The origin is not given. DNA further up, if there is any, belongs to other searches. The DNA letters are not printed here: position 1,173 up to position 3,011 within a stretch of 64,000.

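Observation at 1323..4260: pnuC / stand-alone NadR-type kinase / DUF4301 / MTH1187-like operon: DUF4301 may be a non-orthologous nucleotidyltransferase in riboside-vitamin salvage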

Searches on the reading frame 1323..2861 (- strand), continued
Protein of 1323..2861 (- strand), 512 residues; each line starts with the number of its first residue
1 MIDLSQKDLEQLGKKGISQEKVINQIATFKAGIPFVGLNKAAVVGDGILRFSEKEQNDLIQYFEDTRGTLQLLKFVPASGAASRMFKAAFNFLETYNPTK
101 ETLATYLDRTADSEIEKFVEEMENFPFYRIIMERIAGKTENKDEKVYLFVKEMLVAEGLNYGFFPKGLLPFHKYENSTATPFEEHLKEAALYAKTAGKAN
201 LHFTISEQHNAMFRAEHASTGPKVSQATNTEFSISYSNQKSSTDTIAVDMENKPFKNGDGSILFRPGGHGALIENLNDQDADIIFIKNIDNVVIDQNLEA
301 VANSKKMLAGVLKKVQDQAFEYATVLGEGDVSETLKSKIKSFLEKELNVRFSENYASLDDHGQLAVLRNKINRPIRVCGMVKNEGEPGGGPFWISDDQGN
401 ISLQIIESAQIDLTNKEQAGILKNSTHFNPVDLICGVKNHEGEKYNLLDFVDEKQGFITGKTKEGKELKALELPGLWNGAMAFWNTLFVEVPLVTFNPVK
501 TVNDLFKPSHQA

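Call 69: find_encoding_contigs(protein=P0537, flank=7000, max_places=3)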
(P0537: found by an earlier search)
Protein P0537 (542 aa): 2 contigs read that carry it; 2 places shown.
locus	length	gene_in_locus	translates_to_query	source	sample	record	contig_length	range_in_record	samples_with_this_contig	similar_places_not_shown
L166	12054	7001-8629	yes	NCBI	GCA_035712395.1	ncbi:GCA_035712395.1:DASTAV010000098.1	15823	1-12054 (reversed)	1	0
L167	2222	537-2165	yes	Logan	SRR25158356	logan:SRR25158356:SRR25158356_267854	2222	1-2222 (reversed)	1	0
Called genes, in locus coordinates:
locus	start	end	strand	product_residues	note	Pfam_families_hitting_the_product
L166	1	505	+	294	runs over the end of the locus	PF01497:Peripla_BP_2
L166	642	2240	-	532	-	-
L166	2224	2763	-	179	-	-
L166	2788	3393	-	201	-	PF04542:Sigma70_r2, PF08281:Sigma70_r4_2, PF04545:Sigma70_r4 (weak)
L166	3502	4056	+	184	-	PF16036:Chalcone_3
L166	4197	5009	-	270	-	PF02673:BacA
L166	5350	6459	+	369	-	PF00106:adh_short (faint), PF01073:3Beta_HSD, PF01370:Epimerase, PF02719:Polysacc_synt_2, PF04321:RmlD_sub_bind, PF07993:NAD_binding_4, PF16363:GDP_Man_Dehyd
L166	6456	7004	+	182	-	PF00908:dTDP_sugar_isom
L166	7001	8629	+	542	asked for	PF14134:DUF4301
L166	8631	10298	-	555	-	-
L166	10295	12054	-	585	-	?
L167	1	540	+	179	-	?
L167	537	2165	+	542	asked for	PF14134:DUF4301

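Call 70: find_encoding_contigs(protein=P0527, flank=7000, max_places=3)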
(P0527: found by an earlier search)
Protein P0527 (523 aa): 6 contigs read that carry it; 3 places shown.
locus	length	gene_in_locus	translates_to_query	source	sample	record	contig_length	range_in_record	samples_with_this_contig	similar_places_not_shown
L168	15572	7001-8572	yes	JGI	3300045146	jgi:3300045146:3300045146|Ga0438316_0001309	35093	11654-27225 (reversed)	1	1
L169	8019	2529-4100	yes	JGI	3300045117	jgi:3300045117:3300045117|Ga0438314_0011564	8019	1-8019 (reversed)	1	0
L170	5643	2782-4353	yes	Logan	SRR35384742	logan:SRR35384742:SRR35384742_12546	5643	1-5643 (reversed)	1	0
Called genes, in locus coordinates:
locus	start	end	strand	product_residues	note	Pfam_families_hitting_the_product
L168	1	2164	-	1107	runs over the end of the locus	PF13174:TPR_6 (faint), PF13181:TPR_8 (faint), PF13428:TPR_14 (faint), PF14559:TPR_19 (weak), PF14559:TPR_19, PF13424:TPR_12 (weak), PF14559:TPR_19 (weak), PF13432:TPR_16 (weak), +10 more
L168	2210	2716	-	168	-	PF00515:TPR_1 (faint), PF07719:TPR_2 (faint), PF09976:TPR_21 (weak), PF24575:TPR_Slam (weak), PF14559:TPR_19, PF12895:ANAPC3 (weak), PF13428:TPR_14 (weak), PF14559:TPR_19, +9 more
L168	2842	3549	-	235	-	-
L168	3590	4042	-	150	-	PF13581:HATPase_c_2, PF02518:HATPase_c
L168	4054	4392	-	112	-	PF01740:STAS, PF13466:STAS_2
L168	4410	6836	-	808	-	PF00343:Phosphorylase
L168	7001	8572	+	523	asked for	PF14134:DUF4301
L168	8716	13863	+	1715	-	PF02743:dCache_1, PF00989:PAS, PF13426:PAS_9, PF00989:PAS, PF08447:PAS_3, PF08448:PAS_4, PF13426:PAS_9, PF00989:PAS, +14 more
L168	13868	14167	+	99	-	PF01627:Hpt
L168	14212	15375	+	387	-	PF00072:Response_reg, PF07228:SpoIIE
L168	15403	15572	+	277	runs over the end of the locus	-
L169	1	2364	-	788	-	?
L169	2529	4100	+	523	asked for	PF14134:DUF4301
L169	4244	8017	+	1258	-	?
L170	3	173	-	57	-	?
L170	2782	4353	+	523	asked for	PF14134:DUF4301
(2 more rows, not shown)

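Call 71: list_cluster_members(proteins=[P0389, P0385, P0382, P0380, P0377, P0368, P0366, P0365, P0360, P0355])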
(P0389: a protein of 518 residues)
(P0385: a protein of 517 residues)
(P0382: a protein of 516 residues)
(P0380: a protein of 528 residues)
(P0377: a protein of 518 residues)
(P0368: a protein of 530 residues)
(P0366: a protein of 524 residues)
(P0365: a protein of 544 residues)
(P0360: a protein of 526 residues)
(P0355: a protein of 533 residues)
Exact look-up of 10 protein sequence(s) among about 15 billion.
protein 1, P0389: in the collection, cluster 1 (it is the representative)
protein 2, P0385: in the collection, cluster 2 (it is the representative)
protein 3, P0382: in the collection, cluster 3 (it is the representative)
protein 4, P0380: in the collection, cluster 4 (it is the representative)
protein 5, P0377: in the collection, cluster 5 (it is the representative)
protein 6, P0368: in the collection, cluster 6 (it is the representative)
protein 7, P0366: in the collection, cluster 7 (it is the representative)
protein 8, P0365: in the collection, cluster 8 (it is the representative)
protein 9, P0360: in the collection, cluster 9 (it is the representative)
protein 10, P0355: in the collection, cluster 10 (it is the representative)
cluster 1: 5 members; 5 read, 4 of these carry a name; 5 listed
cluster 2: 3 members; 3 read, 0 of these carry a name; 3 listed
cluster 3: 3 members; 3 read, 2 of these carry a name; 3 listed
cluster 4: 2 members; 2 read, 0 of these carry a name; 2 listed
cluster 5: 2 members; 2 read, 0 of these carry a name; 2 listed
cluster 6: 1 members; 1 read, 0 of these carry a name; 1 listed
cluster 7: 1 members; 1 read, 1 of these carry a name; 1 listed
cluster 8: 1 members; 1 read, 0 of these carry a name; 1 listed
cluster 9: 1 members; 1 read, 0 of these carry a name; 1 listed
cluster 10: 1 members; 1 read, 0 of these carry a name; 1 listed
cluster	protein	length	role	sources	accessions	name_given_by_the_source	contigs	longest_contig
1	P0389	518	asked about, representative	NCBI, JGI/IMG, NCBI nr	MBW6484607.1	MAG: DUF4301 family protein [Syntrophobacterales bacterium] | DUF4301 family protein [Syntrophobacterales bacterium]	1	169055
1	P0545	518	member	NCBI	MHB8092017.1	MAG: DUF4301 family protein [Syntrophales bacterium]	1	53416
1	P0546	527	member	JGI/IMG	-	hypothetical protein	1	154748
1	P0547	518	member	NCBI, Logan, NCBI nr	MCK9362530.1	MAG: DUF4301 family protein [Syntrophales bacterium] | DUF4301 family protein [Syntrophales bacterium]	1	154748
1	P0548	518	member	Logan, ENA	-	-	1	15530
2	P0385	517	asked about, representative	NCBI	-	-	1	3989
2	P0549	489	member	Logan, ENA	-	-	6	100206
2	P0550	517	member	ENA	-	-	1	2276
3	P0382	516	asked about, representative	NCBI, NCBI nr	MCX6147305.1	MAG: DUF4301 family protein [Candidatus Kapabacteria bacterium] | DUF4301 family protein [Candidatus Kapabacteria bacterium]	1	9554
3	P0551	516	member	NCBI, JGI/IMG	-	hypothetical protein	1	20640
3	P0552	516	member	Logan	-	-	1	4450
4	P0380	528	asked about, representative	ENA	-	-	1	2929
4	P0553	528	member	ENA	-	-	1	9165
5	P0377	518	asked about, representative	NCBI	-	-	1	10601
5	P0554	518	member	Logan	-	-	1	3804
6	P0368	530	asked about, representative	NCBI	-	-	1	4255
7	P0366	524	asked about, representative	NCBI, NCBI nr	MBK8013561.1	MAG: DUF4301 family protein [Deltaproteobacteria bacterium] | DUF4301 family protein [Deltaproteobacteria bacterium]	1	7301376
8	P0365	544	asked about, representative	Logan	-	-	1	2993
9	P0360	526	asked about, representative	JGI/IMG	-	-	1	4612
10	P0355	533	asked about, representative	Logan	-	-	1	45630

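Call 72: find_encoding_contigs(protein=P0389, flank=6000, max_places=2)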
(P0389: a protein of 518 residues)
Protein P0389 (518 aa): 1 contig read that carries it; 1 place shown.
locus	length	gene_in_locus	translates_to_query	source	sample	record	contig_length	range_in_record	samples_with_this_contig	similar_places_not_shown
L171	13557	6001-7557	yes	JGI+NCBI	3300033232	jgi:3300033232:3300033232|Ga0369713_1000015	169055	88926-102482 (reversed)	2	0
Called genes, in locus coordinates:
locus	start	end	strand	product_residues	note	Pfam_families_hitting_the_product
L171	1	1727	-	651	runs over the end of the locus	PF10589:NADH_4Fe-4S, PF14691:Fer4_20, PF00070:Pyr_redox (faint), PF01266:DAO (weak), PF07992:Pyr_redox_2, PF13450:NAD_binding_8 (weak), PF13738:Pyr_redox_3 (weak)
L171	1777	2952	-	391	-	PF00346:Complex1_49kDa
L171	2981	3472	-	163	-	PF00329:Complex1_30kDa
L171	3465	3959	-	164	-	PF01058:Oxidored_q6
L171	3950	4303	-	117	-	PF00507:Oxidored_q4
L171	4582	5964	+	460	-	PF02321:OEP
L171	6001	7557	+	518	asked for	PF14134:DUF4301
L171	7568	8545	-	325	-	PF02568:ThiI (weak), PF18297:NFACT-R_2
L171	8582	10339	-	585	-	PF01476:LysM (weak)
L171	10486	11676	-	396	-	PF02771:Acyl-CoA_dh_N, PF02770:Acyl-CoA_dh_M, PF00441:Acyl-CoA_dh_1, PF08028:Acyl-CoA_dh_2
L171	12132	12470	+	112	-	PF02452:PemK_toxin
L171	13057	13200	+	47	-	-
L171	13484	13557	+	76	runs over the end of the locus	PF04014:MazE_antitoxin (weak)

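Call 73: find_encoding_contigs(protein=P0366, flank=6000, max_places=2)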
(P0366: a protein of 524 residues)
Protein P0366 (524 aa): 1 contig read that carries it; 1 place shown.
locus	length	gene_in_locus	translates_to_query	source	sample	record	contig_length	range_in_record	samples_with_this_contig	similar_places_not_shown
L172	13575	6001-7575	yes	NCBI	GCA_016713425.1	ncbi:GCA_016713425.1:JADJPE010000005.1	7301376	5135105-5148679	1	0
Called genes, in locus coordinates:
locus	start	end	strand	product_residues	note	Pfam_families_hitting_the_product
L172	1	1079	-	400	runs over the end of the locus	PF04542:Sigma70_r2, PF04539:Sigma70_r3, PF04545:Sigma70_r4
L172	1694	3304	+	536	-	PF02812:ELFV_dehydrog_N, PF00208:ELFV_dehydrog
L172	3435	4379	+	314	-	PF04055:Radical_SAM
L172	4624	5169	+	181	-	PF00691:OmpA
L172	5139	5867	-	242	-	PF00730:HhH-GPD, PF00633:HHH (weak)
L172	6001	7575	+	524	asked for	PF14134:DUF4301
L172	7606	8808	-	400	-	PF07592:DDE_Tnp_ISAZ013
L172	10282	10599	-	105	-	PF03259:Robl_LC7 (weak)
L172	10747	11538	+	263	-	PF00561:Abhydrolase_1 (weak), PF12146:Hydrolase_4 (weak), PF12697:Abhydrolase_6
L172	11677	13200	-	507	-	PF13519:VWA_2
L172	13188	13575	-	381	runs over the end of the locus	PF20030:bpMoxR, PF00004:AAA (weak), PF07726:AAA_3 (weak), PF07728:AAA_5, PF17868:AAA_lid_8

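Call 74: find_encoding_contigs(protein=P0551, flank=6000, max_places=2)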
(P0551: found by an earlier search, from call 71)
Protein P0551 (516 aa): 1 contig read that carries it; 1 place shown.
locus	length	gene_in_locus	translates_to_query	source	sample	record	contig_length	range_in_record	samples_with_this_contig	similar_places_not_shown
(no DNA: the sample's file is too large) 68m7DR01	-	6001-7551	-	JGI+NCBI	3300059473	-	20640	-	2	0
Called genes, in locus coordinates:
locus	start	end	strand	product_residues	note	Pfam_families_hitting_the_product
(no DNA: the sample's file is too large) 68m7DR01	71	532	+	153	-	PF00583:Acetyltransf_1 (weak), PF13508:Acetyltransf_7 (weak)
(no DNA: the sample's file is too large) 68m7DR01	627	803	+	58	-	PF00909:Ammonium_transp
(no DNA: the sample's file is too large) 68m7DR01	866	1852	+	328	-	PF00909:Ammonium_transp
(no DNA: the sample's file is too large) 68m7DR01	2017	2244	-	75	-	PF07927:HicA_toxin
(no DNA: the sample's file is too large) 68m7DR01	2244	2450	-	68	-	PF15919:HicB_lk_antitox (weak)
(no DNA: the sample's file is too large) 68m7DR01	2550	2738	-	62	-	-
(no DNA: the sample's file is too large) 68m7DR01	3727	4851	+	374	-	-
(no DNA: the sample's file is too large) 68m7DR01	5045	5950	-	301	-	PF00892:EamA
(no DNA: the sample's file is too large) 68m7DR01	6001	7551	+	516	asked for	PF14134:DUF4301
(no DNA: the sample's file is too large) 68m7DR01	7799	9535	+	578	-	-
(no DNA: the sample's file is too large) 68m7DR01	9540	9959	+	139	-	PF13581:HATPase_c_2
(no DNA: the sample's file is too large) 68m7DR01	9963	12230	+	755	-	-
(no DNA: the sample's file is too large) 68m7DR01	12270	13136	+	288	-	-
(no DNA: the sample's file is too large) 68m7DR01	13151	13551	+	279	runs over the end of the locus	-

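Call 77: search_protein_families(library=pfam, alignment_id=A5, max_evalue=0.00001)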
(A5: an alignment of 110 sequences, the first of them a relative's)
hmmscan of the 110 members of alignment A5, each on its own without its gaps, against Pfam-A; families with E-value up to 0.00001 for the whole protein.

A. member 1, L035:736-1776:- (346 aa): 2 families
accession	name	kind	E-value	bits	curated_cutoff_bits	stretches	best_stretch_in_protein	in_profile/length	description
PF02016.21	Peptidase_S66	-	1e-42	145.5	25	1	46-162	1-121/121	LD-carboxypeptidase N-terminal domain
PF17676.7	Peptidase_S66C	-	6.4e-36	124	23.7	1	215-331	1-120/120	LD-carboxypeptidase C-terminal domain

B. families by the number of members that match (of 110 scanned): 138 families (the first 25 are shown)
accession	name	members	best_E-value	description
PF07719.23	TPR_2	8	4.6e-56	Tetratricopeptide repeat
PF13424.12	TPR_12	7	5e-77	Tetratricopeptide repeat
PF00515.34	TPR_1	7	1.3e-55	Tetratricopeptide repeat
PF13181.12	TPR_8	7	1e-51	Tetratricopeptide repeat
PF13414.12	TPR_11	7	6.4e-42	TPR repeat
PF14559.12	TPR_19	7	1e-41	Tetratricopeptide repeat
PF13432.12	TPR_16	7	1.1e-39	Tetratricopeptide repeat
PF13431.12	TPR_17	7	8.7e-37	Tetratricopeptide repeat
PF13428.12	TPR_14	7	9.2e-36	Tetratricopeptide repeat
PF13176.12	TPR_7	7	6.6e-35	Tetratricopeptide repeat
PF12895.13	ANAPC3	7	2.3e-24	Anaphase-promoting complex, cyclosome, subunit 3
PF23914.1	TPR_CcmH_CycH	6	2.2e-33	Cytochrome c-type biogenesis protein H TPR domain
PF16199.10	Radical_SAM_C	6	1.5e-26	Radical_SAM C-terminal domain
PF13174.12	TPR_6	6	5.3e-23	Tetratricopeptide repeat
PF00578.27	AhpC-TSA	6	2.9e-19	AhpC/TSA family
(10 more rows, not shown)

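Call 78: list_cluster_members(proteins=[P0388, P0387, P0386, P0384, P0383, P0381, P0379, P0378, P0376, P0374])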
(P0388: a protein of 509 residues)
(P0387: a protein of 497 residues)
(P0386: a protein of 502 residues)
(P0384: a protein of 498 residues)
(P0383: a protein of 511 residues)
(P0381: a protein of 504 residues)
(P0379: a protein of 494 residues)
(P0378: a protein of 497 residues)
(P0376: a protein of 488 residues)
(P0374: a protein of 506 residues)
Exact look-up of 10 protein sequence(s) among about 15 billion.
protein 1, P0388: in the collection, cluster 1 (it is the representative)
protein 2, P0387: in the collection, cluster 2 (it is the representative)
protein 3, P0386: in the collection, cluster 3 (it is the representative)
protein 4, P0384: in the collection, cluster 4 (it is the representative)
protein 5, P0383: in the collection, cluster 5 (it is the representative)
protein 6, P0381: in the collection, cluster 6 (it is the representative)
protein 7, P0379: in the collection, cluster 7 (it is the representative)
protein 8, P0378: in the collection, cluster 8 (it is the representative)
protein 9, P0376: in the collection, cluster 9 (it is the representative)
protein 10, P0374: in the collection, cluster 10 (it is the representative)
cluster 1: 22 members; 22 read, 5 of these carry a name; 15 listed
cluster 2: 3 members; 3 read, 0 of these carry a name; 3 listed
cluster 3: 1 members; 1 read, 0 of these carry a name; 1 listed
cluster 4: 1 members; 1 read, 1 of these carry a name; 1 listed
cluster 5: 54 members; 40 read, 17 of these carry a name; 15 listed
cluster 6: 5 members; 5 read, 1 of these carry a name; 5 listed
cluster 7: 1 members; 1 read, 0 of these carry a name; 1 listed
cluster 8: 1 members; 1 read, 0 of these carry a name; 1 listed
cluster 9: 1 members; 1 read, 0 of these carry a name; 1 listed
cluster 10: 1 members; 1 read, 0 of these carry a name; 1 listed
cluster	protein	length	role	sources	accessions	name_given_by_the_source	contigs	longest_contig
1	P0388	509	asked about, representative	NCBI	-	-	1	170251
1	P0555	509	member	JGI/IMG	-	hypothetical protein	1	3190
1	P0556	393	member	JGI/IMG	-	hypothetical protein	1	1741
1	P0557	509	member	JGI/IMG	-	hypothetical protein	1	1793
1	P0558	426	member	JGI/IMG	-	hypothetical protein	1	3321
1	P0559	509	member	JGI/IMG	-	hypothetical protein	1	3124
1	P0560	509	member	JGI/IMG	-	-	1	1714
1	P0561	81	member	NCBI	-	-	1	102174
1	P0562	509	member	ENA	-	-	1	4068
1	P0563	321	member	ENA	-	-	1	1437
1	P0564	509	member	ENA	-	-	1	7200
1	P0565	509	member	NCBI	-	-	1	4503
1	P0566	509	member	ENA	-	-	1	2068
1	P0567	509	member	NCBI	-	-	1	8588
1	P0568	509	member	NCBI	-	-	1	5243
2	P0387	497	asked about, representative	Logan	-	-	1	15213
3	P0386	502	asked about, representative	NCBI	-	-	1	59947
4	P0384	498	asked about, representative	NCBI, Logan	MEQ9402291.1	MAG: DUF4301 family protein [Cyclobacteriaceae bacterium]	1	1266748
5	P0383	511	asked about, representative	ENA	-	-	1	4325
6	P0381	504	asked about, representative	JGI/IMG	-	hypothetical protein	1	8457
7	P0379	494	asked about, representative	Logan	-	-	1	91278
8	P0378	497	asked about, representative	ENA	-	-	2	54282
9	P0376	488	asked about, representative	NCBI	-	-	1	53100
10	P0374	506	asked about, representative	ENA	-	-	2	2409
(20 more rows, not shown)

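Call 79: find_encoding_contigs(protein=P0549, flank=6000, max_places=3)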
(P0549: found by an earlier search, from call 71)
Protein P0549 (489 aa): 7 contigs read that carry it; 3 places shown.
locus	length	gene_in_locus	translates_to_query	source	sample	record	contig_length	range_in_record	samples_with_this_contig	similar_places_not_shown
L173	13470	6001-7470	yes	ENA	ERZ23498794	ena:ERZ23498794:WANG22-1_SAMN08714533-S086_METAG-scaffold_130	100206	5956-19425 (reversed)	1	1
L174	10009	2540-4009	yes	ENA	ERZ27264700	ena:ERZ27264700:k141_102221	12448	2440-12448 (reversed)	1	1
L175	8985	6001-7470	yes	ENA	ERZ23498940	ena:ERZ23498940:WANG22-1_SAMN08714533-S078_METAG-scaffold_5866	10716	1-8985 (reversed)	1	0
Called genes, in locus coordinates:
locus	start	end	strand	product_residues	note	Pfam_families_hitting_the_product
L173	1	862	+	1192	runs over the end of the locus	PF13620:CarboxypepD_reg, PF13715:CarbopepD_reg_2, PF07715:Plug, PF00593:TonB_dep_Rec_b-barrel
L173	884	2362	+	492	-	PF14322:SusD-like_3, PF07980:SusD_RagB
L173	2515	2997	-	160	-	-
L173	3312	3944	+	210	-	-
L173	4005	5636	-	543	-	PF00884:Sulfatase, PF01663:Phosphodiest (faint), PF16347:SGSH_C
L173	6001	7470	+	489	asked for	PF14134:DUF4301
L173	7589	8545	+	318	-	PF08239:SH3_3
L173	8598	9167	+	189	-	PF28474:DUF8412, PF13376:OmdA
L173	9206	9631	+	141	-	PF13279:4HBT_2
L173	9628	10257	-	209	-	PF19964:EAD11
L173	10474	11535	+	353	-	PF03462:PCRF, PF00472:RF-1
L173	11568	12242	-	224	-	PF05430:Methyltransf_30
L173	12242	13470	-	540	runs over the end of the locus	PF21088:MS_channel_1st (weak), PF00924:MS_channel_2nd, PF21082:MS_channel_3rd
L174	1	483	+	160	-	?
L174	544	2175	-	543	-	PF00884:Sulfatase, PF01663:Phosphodiest (faint), PF16347:SGSH_C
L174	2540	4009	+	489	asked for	PF14134:DUF4301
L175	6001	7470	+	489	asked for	PF14134:DUF4301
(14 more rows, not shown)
